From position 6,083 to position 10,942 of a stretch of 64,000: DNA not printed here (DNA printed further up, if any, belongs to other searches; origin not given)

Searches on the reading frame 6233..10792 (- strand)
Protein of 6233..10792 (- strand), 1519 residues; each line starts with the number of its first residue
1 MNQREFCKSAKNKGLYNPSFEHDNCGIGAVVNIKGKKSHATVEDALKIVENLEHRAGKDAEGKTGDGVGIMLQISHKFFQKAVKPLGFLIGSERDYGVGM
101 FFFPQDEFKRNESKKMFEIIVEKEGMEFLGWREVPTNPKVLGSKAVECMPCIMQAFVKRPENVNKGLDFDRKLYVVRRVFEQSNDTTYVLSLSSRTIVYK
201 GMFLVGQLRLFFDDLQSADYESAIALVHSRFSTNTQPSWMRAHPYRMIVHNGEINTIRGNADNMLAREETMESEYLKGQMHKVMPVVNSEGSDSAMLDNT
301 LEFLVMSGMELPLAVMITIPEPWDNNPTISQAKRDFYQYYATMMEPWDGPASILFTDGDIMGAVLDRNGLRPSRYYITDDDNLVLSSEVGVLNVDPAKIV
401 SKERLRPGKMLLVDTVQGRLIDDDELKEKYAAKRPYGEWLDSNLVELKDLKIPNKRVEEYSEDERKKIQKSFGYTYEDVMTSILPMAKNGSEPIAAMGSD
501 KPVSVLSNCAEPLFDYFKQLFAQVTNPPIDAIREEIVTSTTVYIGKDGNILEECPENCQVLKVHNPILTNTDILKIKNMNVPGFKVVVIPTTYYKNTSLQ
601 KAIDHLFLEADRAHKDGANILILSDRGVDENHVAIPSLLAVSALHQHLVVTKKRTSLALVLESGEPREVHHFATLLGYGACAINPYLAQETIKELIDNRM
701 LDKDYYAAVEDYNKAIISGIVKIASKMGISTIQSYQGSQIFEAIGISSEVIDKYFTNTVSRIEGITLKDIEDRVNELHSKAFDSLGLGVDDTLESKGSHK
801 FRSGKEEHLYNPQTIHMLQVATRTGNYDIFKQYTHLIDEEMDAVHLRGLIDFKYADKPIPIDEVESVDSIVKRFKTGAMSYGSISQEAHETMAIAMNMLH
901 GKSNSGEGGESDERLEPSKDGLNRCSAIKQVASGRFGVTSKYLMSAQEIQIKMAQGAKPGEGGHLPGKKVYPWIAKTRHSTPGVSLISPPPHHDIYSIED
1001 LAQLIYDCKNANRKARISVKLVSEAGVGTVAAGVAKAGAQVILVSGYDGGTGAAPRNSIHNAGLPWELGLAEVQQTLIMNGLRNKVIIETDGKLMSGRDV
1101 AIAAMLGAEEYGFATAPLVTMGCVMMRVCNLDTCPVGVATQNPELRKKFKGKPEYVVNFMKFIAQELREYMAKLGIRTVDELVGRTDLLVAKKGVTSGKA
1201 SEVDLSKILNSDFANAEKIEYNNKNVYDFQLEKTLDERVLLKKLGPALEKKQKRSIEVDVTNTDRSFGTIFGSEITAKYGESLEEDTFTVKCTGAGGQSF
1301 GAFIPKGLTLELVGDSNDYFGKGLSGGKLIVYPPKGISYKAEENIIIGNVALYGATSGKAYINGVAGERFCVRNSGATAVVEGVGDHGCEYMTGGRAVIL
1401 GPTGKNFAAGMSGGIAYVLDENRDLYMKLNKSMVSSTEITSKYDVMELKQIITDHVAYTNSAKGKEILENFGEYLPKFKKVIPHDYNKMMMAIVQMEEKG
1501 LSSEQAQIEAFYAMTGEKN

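Call 35: search_protein_families(library=pfam, proteins=[window:6233-10792:-], max_evalue=0.00001)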
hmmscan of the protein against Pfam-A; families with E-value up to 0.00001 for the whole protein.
window:6233-10792:- (1519 aa): 4 families
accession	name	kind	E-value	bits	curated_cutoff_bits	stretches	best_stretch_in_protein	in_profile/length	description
PF00310.26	GATase_2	-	1.2e-171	571.6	19.9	1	25-439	1-420/420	Glutamine amidotransferases class-II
PF01645.23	Glu_synthase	-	2.1e-151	504.7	20.4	1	809-1176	2-368/369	Conserved region in glutamate synthase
PF04898.20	Glu_syn_central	-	5.1e-116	387.4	22.8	1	469-747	3-277/277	Glutamate synthase central domain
PF01493.24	GXGXG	-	2.4e-82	275.5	32.5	1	1259-1443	2-187/190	GXGXG motif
